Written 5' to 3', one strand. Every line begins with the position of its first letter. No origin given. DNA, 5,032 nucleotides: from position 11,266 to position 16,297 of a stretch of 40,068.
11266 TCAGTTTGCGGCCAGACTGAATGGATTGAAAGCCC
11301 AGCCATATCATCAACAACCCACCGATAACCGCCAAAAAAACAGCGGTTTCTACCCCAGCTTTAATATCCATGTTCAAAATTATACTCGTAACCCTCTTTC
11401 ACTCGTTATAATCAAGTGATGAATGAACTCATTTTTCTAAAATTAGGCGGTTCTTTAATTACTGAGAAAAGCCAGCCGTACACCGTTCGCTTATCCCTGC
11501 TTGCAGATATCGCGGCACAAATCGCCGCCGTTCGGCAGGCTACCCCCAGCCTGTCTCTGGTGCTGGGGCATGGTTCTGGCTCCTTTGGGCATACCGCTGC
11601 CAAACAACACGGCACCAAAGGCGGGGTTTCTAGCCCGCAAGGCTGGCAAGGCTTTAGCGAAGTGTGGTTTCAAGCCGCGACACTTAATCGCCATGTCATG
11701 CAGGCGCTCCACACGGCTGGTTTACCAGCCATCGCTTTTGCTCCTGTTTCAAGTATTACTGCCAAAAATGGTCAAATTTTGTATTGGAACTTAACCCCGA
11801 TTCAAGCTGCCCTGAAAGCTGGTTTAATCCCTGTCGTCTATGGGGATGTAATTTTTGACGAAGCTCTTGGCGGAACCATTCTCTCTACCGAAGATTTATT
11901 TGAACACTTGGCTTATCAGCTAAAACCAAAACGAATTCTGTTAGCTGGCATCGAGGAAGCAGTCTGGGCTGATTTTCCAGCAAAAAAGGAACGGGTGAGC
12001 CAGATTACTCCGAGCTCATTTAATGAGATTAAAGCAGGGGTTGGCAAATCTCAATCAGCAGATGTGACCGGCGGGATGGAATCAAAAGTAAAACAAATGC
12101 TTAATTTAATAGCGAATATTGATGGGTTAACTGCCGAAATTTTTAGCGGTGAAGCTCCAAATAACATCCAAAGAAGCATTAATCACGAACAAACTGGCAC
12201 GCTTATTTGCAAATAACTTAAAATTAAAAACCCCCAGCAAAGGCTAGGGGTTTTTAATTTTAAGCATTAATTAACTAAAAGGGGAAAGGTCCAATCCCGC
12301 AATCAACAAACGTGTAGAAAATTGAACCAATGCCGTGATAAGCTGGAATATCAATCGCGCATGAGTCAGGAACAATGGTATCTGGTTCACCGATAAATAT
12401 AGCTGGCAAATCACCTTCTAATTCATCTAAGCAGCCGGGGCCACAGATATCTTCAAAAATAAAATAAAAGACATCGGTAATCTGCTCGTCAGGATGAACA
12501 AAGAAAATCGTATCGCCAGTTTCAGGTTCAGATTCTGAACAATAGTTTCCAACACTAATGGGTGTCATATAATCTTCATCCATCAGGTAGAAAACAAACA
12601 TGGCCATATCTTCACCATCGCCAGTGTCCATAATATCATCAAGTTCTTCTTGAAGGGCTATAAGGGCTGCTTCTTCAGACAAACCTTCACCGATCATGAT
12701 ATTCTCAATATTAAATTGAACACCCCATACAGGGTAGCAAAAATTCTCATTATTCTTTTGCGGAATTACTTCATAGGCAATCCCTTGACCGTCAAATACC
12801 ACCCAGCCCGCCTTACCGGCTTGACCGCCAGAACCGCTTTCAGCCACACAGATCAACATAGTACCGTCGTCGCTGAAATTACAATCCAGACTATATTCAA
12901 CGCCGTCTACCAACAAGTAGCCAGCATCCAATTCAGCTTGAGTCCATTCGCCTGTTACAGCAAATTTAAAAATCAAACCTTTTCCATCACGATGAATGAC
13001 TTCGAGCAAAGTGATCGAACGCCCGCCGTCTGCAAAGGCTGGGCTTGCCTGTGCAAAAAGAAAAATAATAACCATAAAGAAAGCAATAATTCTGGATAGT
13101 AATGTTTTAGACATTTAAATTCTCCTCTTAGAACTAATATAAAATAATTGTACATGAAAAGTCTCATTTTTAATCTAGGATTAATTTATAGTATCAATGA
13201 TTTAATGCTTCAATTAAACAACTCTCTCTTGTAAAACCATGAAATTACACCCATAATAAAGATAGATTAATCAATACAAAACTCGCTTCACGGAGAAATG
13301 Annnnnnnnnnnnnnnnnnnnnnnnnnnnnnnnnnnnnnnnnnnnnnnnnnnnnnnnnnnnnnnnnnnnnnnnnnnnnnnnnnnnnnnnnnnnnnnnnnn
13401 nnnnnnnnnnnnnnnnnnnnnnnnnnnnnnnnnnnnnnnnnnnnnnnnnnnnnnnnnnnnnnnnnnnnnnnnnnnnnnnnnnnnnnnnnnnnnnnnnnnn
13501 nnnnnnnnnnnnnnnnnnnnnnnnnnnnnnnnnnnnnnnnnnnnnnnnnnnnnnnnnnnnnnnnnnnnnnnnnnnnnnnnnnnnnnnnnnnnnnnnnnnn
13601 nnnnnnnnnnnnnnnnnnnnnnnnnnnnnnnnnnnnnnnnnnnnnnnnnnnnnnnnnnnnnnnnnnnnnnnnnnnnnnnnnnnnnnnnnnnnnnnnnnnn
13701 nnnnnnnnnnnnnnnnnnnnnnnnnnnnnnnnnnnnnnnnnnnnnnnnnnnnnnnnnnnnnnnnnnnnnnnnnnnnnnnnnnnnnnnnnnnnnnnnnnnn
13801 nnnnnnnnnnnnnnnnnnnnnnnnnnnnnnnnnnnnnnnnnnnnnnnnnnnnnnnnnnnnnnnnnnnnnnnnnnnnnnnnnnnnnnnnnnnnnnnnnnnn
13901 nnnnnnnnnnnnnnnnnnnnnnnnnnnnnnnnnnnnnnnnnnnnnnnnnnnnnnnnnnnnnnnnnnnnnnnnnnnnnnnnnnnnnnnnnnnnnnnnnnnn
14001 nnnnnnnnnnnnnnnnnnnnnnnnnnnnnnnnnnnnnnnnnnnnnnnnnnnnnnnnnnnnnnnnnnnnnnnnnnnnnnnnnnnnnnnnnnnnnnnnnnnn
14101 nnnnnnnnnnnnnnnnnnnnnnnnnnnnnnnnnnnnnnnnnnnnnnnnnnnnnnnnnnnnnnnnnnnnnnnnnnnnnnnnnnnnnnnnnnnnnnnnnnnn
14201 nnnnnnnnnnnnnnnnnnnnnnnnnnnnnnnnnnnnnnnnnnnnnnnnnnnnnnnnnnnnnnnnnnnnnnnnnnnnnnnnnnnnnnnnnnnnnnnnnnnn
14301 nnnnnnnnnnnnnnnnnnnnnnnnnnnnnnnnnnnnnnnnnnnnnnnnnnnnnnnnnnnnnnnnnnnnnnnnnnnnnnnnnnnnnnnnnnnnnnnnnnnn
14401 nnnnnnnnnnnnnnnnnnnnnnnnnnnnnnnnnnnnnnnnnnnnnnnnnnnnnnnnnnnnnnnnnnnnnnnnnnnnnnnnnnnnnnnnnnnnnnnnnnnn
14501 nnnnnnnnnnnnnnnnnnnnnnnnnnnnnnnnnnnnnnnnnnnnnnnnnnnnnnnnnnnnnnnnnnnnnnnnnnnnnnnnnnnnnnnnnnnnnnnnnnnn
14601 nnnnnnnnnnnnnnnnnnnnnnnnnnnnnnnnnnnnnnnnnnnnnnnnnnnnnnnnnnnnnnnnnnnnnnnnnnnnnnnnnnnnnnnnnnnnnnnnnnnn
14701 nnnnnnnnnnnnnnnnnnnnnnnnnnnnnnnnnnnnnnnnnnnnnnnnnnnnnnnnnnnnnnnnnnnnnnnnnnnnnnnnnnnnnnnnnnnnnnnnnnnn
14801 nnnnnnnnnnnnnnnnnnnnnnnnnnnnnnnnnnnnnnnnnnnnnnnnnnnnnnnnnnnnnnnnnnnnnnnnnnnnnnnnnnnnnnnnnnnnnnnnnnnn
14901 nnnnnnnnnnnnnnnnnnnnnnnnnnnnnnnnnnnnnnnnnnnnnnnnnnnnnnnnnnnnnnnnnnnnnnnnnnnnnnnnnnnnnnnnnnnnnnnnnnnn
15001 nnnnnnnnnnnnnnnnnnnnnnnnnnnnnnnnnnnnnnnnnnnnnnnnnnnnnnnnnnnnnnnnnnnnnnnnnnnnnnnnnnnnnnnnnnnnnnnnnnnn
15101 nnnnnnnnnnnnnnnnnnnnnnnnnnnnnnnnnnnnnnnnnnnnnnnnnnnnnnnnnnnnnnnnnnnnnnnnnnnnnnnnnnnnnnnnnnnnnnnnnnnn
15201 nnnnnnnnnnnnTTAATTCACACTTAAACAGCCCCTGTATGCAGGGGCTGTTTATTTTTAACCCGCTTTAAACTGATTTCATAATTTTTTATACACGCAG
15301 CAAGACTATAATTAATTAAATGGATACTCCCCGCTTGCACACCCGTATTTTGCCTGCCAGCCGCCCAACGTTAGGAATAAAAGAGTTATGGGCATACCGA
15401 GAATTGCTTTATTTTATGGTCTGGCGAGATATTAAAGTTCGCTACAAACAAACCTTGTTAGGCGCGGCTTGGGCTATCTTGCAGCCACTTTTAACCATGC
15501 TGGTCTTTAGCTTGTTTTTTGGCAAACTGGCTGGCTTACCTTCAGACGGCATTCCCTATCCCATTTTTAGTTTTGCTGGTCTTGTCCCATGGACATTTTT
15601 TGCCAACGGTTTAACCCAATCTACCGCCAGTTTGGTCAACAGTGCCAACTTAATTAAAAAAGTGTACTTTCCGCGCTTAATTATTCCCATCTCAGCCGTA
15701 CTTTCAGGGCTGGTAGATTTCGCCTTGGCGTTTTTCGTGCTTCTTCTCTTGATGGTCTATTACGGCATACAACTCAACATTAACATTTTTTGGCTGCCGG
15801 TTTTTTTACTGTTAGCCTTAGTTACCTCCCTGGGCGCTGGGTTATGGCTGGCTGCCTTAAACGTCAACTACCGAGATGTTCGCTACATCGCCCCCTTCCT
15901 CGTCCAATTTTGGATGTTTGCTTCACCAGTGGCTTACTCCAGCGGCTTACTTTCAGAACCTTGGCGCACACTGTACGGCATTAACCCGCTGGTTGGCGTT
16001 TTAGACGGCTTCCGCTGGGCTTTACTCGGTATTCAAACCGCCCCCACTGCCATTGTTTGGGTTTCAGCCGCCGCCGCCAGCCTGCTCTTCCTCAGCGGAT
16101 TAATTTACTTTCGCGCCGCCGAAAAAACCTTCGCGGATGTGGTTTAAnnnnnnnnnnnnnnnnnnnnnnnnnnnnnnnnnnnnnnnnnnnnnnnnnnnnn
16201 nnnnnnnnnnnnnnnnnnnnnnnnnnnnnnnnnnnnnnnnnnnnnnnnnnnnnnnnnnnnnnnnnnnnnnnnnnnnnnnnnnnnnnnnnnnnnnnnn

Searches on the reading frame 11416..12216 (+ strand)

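Call 15: search_protein_families(library=pfam, proteins=[window:11416-12216:+], max_evalue=0.0001)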
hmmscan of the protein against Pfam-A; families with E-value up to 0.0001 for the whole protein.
window:11416-12216:+ (266 aa): 1 family
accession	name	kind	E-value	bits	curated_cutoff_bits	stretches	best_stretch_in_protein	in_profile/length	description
PF00696.33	AA_kinase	-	8.1e-25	88.3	24.9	1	5-234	2-225/234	Amino acid kinase family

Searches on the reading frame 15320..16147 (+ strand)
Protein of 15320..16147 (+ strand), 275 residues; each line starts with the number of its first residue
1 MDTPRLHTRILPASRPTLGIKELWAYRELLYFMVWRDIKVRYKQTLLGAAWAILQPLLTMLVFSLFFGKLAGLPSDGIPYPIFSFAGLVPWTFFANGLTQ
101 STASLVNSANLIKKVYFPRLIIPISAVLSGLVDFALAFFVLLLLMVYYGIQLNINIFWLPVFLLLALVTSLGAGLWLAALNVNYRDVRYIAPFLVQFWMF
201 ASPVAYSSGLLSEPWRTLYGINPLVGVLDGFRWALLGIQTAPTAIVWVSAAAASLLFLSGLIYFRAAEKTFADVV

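Call 3: search_protein_families(library=pfam, proteins=[window:15320-16147:+], max_evalue=0.01)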
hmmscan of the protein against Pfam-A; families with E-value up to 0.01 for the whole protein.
window:15320-16147:+ (275 aa): 1 family
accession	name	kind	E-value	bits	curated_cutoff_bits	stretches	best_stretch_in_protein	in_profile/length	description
PF01061.29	ABC2_membrane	-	5e-23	82.2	26.9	1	30-235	3-210/211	ABC-2 type transporter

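Call 6: search_protein_families(library=ncbifam, proteins=[window:15320-16147:+], max_evalue=0.001)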
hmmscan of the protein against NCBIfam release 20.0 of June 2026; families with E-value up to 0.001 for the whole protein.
window:15320-16147:+ (275 aa): 3 families
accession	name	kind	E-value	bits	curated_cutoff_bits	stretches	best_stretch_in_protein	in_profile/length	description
NF050109.1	galactan_ABC_perm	equivalog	1.9e-13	50.6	380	1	20-251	14-249/272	galactan export ABC transporter permease subunit Wzm/RfbD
NF050053.1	CapPschTportKpsM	equivalog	4.8e-11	43.1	300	1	29-236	4-218/257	capsule polysaccharide transporter KpsM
NF011648.0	PRK15066.1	subfamily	2.5e-10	40.3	225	1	52-249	28-233/257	ABC transporter permease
